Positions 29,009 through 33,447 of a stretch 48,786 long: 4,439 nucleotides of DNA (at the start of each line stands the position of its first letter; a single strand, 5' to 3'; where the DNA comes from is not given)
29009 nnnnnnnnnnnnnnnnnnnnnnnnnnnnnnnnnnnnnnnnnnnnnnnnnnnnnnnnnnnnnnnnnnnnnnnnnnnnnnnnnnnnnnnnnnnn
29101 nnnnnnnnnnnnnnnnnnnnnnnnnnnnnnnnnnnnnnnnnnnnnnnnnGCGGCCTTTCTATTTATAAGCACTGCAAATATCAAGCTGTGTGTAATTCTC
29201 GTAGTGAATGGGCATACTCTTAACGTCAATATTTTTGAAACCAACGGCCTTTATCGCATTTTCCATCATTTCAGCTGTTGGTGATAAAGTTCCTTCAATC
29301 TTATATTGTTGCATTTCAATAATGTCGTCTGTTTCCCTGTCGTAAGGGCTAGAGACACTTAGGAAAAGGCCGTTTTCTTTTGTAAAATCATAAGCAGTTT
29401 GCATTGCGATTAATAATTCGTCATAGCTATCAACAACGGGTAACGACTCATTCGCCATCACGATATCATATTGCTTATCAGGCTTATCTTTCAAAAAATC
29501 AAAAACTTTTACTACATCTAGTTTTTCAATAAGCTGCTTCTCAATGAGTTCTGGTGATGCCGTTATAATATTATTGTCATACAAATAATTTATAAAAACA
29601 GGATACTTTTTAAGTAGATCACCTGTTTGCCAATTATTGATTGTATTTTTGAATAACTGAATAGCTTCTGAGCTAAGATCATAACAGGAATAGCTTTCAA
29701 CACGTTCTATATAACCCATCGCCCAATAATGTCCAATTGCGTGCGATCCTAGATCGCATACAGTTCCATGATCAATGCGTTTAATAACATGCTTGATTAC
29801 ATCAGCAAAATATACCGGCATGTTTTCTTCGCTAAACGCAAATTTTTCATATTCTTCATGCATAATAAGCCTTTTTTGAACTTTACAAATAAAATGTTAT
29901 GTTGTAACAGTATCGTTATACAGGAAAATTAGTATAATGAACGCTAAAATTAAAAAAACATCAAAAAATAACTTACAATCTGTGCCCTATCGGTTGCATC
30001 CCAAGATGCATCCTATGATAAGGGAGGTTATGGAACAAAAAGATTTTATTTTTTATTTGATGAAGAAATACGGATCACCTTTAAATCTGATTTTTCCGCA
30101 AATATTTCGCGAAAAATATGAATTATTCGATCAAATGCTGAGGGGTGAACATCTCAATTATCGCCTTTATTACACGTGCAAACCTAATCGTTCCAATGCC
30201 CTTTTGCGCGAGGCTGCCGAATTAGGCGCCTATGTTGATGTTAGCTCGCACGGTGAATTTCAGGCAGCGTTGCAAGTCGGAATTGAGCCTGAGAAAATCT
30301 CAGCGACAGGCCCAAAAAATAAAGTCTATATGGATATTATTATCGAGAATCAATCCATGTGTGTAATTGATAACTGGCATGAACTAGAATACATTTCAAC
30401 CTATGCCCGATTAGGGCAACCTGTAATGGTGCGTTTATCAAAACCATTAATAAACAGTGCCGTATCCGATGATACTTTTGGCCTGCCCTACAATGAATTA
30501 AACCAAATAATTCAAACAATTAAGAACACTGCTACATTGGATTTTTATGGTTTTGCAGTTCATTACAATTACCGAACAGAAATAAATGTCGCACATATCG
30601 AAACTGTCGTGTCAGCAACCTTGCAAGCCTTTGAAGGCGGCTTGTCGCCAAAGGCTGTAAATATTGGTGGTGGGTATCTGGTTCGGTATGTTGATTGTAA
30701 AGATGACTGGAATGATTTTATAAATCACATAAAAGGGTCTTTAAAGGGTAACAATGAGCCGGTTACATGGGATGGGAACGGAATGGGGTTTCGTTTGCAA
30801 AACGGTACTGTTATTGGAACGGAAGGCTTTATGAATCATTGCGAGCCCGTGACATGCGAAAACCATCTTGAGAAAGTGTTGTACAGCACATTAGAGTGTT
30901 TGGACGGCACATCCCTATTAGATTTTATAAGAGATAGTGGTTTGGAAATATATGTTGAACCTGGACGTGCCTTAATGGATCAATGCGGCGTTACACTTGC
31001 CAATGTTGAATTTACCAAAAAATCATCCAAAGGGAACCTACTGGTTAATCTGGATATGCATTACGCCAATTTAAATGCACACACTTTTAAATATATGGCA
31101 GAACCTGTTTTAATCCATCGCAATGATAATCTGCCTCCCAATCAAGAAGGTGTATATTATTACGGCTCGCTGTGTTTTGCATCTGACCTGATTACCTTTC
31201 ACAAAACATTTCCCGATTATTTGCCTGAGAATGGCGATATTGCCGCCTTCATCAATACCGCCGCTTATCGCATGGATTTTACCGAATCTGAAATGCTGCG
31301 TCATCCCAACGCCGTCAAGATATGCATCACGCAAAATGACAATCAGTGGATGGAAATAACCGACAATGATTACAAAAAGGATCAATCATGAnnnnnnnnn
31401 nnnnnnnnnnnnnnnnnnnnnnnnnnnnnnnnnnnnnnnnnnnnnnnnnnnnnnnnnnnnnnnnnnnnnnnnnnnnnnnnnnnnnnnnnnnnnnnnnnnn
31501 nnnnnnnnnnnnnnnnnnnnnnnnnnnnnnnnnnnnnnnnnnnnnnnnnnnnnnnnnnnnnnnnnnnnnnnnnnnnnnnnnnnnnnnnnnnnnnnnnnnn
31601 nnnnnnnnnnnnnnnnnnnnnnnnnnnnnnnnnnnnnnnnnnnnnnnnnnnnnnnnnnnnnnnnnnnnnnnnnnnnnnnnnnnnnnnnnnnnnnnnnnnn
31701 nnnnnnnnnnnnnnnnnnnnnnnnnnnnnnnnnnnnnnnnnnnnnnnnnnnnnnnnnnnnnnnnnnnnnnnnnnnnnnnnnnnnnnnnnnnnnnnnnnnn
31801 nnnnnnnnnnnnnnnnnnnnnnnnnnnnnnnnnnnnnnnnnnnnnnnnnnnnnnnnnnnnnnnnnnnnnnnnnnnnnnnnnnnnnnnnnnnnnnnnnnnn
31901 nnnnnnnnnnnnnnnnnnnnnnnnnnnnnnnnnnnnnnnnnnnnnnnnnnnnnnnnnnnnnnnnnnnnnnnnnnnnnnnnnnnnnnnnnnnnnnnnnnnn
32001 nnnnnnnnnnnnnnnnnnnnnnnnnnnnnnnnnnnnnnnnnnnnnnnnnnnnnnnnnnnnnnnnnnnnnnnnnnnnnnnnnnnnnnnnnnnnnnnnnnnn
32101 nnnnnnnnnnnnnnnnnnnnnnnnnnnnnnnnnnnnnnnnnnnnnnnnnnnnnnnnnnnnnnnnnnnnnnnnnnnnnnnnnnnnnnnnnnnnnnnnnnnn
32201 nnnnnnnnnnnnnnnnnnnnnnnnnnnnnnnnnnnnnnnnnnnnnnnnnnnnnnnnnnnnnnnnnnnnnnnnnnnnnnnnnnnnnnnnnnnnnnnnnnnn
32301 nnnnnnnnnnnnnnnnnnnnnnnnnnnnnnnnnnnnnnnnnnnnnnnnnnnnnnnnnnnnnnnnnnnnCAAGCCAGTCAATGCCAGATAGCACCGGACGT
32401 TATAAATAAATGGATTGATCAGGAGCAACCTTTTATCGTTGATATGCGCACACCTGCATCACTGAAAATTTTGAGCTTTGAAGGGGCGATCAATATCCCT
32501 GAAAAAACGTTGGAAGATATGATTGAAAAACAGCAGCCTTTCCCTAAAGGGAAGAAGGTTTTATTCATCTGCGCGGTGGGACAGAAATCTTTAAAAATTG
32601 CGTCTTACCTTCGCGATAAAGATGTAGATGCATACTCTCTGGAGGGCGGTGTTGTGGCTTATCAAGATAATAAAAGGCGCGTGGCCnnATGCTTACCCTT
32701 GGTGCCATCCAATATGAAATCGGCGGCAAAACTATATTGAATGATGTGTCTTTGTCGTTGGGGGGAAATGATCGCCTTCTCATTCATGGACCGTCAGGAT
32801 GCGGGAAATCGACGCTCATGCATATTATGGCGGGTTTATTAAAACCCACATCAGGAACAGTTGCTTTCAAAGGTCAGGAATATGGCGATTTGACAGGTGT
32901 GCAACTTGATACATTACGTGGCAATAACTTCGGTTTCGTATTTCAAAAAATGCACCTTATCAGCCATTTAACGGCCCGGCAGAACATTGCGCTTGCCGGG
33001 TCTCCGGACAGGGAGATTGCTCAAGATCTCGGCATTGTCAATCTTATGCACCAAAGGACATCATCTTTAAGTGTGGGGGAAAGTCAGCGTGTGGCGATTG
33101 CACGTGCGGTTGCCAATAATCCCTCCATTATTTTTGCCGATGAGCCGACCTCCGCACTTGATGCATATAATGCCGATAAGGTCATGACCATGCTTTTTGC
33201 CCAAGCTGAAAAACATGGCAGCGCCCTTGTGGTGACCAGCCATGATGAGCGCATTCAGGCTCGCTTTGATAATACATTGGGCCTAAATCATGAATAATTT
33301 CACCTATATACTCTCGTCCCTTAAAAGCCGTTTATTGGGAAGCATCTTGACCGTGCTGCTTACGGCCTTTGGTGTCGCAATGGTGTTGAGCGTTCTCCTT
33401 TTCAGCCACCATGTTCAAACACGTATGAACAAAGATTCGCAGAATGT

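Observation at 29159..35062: Candidate undescribed zinc-starvation metallophore/uptake operon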

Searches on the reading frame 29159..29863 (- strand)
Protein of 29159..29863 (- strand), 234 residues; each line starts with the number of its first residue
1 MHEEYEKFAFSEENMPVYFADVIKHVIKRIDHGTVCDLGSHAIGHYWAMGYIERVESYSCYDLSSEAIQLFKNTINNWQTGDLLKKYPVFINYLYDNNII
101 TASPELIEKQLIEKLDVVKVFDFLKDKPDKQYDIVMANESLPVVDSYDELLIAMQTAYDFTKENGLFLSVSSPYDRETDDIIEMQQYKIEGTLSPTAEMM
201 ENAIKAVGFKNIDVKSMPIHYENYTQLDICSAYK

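Call 4: search_protein_families(library=pfam, proteins=[window:29159-29863:-], max_evalue=0.01)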
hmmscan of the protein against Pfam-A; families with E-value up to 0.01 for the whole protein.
window:29159-29863:- (234 aa): 1 family
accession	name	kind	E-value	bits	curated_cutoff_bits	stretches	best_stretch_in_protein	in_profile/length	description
PF13489.12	Methyltransf_23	-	0.00011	22.4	27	1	15-213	5-163/164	Methyltransferase domain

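Call 5: search_protein_families(library=ncbifam, proteins=[window:29159-29863:-], max_evalue=0.01)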
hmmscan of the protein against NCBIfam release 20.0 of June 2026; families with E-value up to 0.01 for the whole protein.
window:29159-29863:- (234 aa): 0 families

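Call 49: search_solved_structures(query=window:29159-29863:-, max_evalue=1)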
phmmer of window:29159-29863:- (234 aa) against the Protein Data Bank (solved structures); distinct sequences matched with E-value up to 1: 3.
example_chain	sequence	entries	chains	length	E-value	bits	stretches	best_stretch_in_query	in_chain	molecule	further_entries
7k5b_Q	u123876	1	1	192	0.058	16.4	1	22-120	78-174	Dynein light chain 1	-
7kek_Q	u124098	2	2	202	0.058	16.4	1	22-120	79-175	Dynein light chain 1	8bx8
7k58_Q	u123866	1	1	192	0.062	16.3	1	22-119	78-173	Dynein light chain 1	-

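Call 74: search_protein_families(library=pfam, alignment_id=A3, max_evalue=1)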
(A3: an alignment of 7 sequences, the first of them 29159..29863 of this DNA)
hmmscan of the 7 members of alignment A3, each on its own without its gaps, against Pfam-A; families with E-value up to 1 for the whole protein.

A. member 1, window:29159-29863:- (234 aa): 5 families
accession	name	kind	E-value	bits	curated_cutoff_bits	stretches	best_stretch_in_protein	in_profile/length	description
PF13489.12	Methyltransf_23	-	0.00011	22.4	27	1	15-213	5-163/164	Methyltransferase domain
PF15601.11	Imm70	-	0.047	13.8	26.7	1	67-129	15-81/131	Immunity protein 70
PF08242.18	Methyltransf_12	-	0.094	13.9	30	0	118-167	48-98/98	Methyltransferase domain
PF13847.12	Methyltransf_31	-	0.2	11.8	27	1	109-179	50-119/145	Methyltransferase domain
PF08241.18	Methyltransf_11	-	0.22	12.6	21.2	0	122-168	50-94/95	Methyltransferase domain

B. families by the number of members that match (of 7 scanned): 14 families
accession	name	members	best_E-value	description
PF13489.12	Methyltransf_23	7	7.2e-10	Methyltransferase domain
PF08242.18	Methyltransf_12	7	5.4e-08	Methyltransferase domain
PF08241.18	Methyltransf_11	7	2.4e-07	Methyltransferase domain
PF13649.12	Methyltransf_25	6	9.9e-07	Methyltransferase domain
PF13847.12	Methyltransf_31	4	8.3e-05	Methyltransferase domain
PF01234.23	NNMT_PNMT_TEMT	3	1.1e-06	NNMT/PNMT/TEMT family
PF05175.20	MTS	3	0.0019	Methyltransferase small domain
PF07942.18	CARME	2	0.0086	Carnosine N-methyltransferase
PF07707.21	BACK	1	0.028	BTB And C-terminal Kelch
PF15601.11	Imm70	1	0.047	Immunity protein 70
PF03291.22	mRNA_G-N7_MeTrfase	1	0.055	mRNA (guanine-N(7))-methyltransferase domain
PF15025.12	C5orf34-like_N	1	0.19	C5orf34-like, N-terminal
PF03848.20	TehB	1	0.2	Tellurite resistance protein TehB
PF05148.21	Methyltransf_8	1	0.25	Hypothetical methyltransferase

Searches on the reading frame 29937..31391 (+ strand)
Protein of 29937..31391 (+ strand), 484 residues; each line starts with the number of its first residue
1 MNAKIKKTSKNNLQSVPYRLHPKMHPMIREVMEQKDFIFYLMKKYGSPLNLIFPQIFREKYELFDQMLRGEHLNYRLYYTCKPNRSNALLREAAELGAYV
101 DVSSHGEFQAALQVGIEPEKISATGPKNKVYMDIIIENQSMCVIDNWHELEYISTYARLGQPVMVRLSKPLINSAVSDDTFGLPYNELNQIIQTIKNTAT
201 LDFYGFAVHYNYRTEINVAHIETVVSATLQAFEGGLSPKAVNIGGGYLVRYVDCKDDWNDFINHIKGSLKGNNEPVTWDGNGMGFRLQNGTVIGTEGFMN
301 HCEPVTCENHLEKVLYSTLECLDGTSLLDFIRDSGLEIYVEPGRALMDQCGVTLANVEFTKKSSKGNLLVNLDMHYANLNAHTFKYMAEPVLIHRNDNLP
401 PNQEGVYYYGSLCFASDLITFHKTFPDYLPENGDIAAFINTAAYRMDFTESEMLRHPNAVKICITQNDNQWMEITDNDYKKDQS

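Call 4: search_protein_families(library=pfam, proteins=[window:29937-31391:+], max_evalue=0.01)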
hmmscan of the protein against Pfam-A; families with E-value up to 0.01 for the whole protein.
window:29937-31391:+ (484 aa): 1 family
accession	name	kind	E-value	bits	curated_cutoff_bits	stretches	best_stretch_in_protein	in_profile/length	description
PF02784.22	Orn_Arg_deC_N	-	9.3e-21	74.7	23.4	1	58-269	5-225/247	Pyridoxal-dependent decarboxylase, pyridoxal binding domain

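Call 5: search_protein_families(library=ncbifam, proteins=[window:29937-31391:+], max_evalue=0.01)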
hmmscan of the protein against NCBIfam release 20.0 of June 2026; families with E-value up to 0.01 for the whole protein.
window:29937-31391:+ (484 aa): 5 families
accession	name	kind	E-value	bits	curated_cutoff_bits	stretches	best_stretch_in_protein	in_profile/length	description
TIGR01048.1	lysA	equivalog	2.2e-32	112.1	297.9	2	40-272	18-265/417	diaminopimelate decarboxylase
TIGR03099.1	dCO2ase_PEP1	hypoth_equivalog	3.2e-17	62.7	478.45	1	76-255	51-243/398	pyridoxal-dependent decarboxylase, exosortase A system-associated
NF052544.1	OrLyDeCDokD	equivalog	6.6e-07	28.3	700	1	41-210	36-215/461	ornithine/lysine decarboxylase DokD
NF006515.0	PRK08961.1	equivalog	7.8e-06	24.1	802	0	335-457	735-853/861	bifunctional aspartate kinase/diaminopimelate decarboxylase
NF041039.1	FslC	exception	0.00015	20.7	500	1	38-210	19-200/418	rhizoferrin biosystnesis N-citrylornithine decarboxylase FslC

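Call 21: search_solved_structures(query=window:29937-31388:+, max_evalue=0.001)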
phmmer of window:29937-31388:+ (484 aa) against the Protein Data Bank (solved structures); distinct sequences matched with E-value up to 0.001: 26.
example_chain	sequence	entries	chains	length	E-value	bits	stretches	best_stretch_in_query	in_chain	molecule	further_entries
3n2b_A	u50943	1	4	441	1.4e-13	53.4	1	41-253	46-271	Diaminopimelate decarboxylase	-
2j66_A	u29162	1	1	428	7.2e-13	51.1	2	66-252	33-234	BTRK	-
7ru7_A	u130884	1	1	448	7.7e-13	51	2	41-252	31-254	L-glutamyl-[BtrI acyl-carrier protein] decarboxylase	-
2p3e_A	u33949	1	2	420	1e-12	50.6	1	41-252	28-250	Diaminopimelate decarboxylase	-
4xg1_A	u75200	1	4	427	2.8e-12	49.2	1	41-253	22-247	Diaminopimelate decarboxylase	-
3vab_A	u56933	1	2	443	1.2e-10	43.7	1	73-212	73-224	Diaminopimelate decarboxylase 1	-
2yxx_A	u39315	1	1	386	1.7e-09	40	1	41-264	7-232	Diaminopimelate decarboxylase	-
2plj_A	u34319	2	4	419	1.1e-08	37.3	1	33-253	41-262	lysine/ornithine decarboxylase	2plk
1twi_A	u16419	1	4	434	4e-07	32.2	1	40-253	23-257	Diaminopimelate decarboxylase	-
1tuf_A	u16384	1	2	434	4e-07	32.2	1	40-253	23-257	Diaminopimelate decarboxylase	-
4aib_A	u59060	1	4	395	2.4e-06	29.6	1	76-247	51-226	ORNITHINE DECARBOXYLASE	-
2nv9_A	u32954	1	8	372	2.6e-06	29.5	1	78-248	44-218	A207R protein, arginine decarboxylase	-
2nva_A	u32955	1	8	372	5.1e-06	28.5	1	78-248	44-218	arginine decarboxylase, A207R protein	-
2qgh_A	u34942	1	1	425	7.1e-06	28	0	76-251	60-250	Diaminopimelate decarboxylase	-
1hkv_A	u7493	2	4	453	8.2e-06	27.8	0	41-169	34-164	DIAMINOPIMELATE DECARBOXYLASE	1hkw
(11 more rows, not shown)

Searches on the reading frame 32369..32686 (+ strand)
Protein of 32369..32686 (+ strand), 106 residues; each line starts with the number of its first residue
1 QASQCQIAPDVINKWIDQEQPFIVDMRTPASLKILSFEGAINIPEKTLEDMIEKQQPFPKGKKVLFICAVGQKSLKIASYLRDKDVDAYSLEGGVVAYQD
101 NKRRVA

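Call 63: search_solved_structures(query=window:32369-32686:+, max_evalue=10, show_alignments=0)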
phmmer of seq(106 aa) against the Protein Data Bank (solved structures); distinct sequences matched with E-value up to 10: 24.
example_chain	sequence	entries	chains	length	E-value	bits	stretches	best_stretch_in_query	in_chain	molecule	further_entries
3iwh_A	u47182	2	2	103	3.1e-07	34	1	10-101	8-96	Rhodanese-like domain protein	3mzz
6mxv_A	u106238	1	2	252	2.5e-05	27.9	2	22-97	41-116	Rhodanese-like family protein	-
3foj_A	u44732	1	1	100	4.4e-05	27.1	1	13-100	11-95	uncharacterized protein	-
4ocg_A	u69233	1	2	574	8.8e-05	26.1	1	19-98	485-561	FAD-dependent pyridine nucleotide-disulphide oxidoreductase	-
3nta_A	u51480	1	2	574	8.8e-05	26.1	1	19-98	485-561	FAD-dependent pyridine nucleotide-disulphide oxidoreductase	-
3icr_A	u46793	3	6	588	0.00021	24.9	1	20-98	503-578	Coenzyme A-Disulfide Reductase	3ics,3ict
3gk5_A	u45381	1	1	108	0.00022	24.9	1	22-98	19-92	Uncharacterized rhodanese-related protein TVG0868615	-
3nt6_A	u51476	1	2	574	0.0023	21.6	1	19-97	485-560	FAD-dependent pyridine nucleotide-disulphide oxidoreductase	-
3ntd_A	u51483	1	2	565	0.0024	21.6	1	19-96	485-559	FAD-dependent pyridine nucleotide-disulphide oxidoreductase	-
6pfz_D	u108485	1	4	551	0.0026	21.4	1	15-95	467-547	NADH oxidase (NoxA-3)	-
6k6r_A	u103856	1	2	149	0.0029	21.3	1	19-76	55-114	Thiosulfate sulfurtransferase RDL2, mitochondrial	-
9j5o_A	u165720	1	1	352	0.0045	20.7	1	19-99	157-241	tRNA uridine(34) hydroxylase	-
1gmx_A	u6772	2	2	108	0.022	18.4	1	11-99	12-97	THIOSULFATE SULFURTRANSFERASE GLPE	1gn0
4f67_A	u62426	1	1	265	0.044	17.5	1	7-100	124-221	UPF0176 protein lpg2838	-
2hhg_A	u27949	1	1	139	0.053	17.2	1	22-100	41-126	Hypothetical protein RPA3614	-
8h4q_N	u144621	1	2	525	1.2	12.9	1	60-99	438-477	Rhodanese domain-containing protein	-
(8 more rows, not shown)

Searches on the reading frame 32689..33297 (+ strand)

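Call 4: search_protein_families(library=pfam, proteins=[window:32689-33297:+], max_evalue=0.01)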
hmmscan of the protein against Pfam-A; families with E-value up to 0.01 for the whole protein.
window:32689-33297:+ (202 aa): 10 families
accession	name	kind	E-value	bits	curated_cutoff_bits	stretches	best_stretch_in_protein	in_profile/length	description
PF00005.33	ABC_tran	-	1.4e-31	110.3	25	1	17-155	1-137/137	ABC transporter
PF02463.25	SMC_N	-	3.3e-05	23.8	40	1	126-200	136-212/220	RecF/RecN/SMC N terminal domain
PF00004.35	AAA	-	7.7e-05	23.6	21.2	0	30-52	1-23/131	ATPase family associated with various cellular activities (AAA)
PF13555.12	AAA_29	-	0.00015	21.9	27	1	27-59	22-53/61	P-loop containing region of AAA domain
PF03215.21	Rad17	-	0.0007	20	23.8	1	28-51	46-69/186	Rad17 P-loop domain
PF13304.12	AAA_21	-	0.001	19.6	27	0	142-186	256-299/304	AAA domain, putative AbiEii toxin, Type IV TA system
PF13191.12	AAA_16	-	0.0012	19.8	32.6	1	29-151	26-139/167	AAA ATPase domain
PF01078.27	Mg_chelatase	-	0.0012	18.7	20.3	1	20-59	15-54/207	Magnesium chelatase, subunit ChlI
PF00910.28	RNA_helicase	-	0.0031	18.4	21.5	1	31-51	2-22/105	RNA helicase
PF24883.2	NPHP3_N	-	0.0052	17.4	24.8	1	28-60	23-55/164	Nephrocystin 3, N-terminal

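Call 5: search_protein_families(library=ncbifam, proteins=[window:32689-33297:+], max_evalue=0.01)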
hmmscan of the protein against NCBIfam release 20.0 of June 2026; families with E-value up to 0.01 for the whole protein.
window:32689-33297:+ (202 aa): 190 families (the best 25 are shown)
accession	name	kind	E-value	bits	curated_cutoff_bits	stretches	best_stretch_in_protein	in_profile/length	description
TIGR02211.1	LolD_lipo_ex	equivalog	2.3e-45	154.8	307.75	1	15-200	19-215/221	lipoprotein-releasing ABC transporter ATP-binding protein LolD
TIGR03608.1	L_ocin_972_ABC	subfamily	3.7e-42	144.1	254.85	1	6-197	3-204/206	putative bacteriocin export ABC transporter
NF008639.0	PRK11629.1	equivalog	1.2e-41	142.6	360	1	15-197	24-217/234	lipoprotein-releasing ABC transporter ATP-binding protein LolD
TIGR02673.1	FtsE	equivalog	1.5e-41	142.4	264.85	1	8-194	10-204/214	cell division ATP-binding protein FtsE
TIGR02982.1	heterocyst_DevA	subfamily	3.8e-39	134.5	295.8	1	14-192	18-207/220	ABC exporter ATP-binding subunit, DevA family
NF007826.0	PRK10535.1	equivalog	1.7e-38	132.4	966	1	15-195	22-212/648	macrolide ABC transporter ATP-binding protein/permease MacB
NF007879.0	PRK10584.1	equivalog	2.2e-35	122.4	336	1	15-199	24-219/228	putative ABC transporter ATP-binding protein YbbA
TIGR02315.1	ABC_phnC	equivalog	5.9e-35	120.8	266.1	2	112-194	131-213/243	phosphonate ABC transporter ATP-binding protein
NF007601.2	PRK10247.1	equivalog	1.6e-33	115.9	292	1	1-191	1-196/204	iron efflux ABC transporter ATP-binding subunit FetA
TIGR02142.1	modC_ABC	equivalog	8.2e-32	110.8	285.05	1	19-186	15-191/353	molybdenum ABC transporter ATP-binding protein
TIGR03265.1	PhnT2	equivalog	3.8e-31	108.6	457.7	1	3-186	6-194/353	putative 2-aminoethylphosphonate ABC transporter ATP-binding protein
TIGR02857.1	CydD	equivalog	7.8e-31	107.6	435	1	6-197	326-527/529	thiol reductant ABC exporter subunit CydD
TIGR01186.1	proV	subfamily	3.6e-30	105.3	326.6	1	11-186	3-189/363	betaine/proline/choline family ABC transporter ATP-binding protein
NF040933.2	ABC_arch_GlcV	equivalog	3.5e-29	101.8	450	1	16-187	21-202/357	glucose ABC transporter ATP-binding protein GlcV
NF038007.1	ABC_ATP_DarD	equivalog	5.7e-29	101.1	375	1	15-188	19-202/218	darobactin export ABC transporter ATP-binding protein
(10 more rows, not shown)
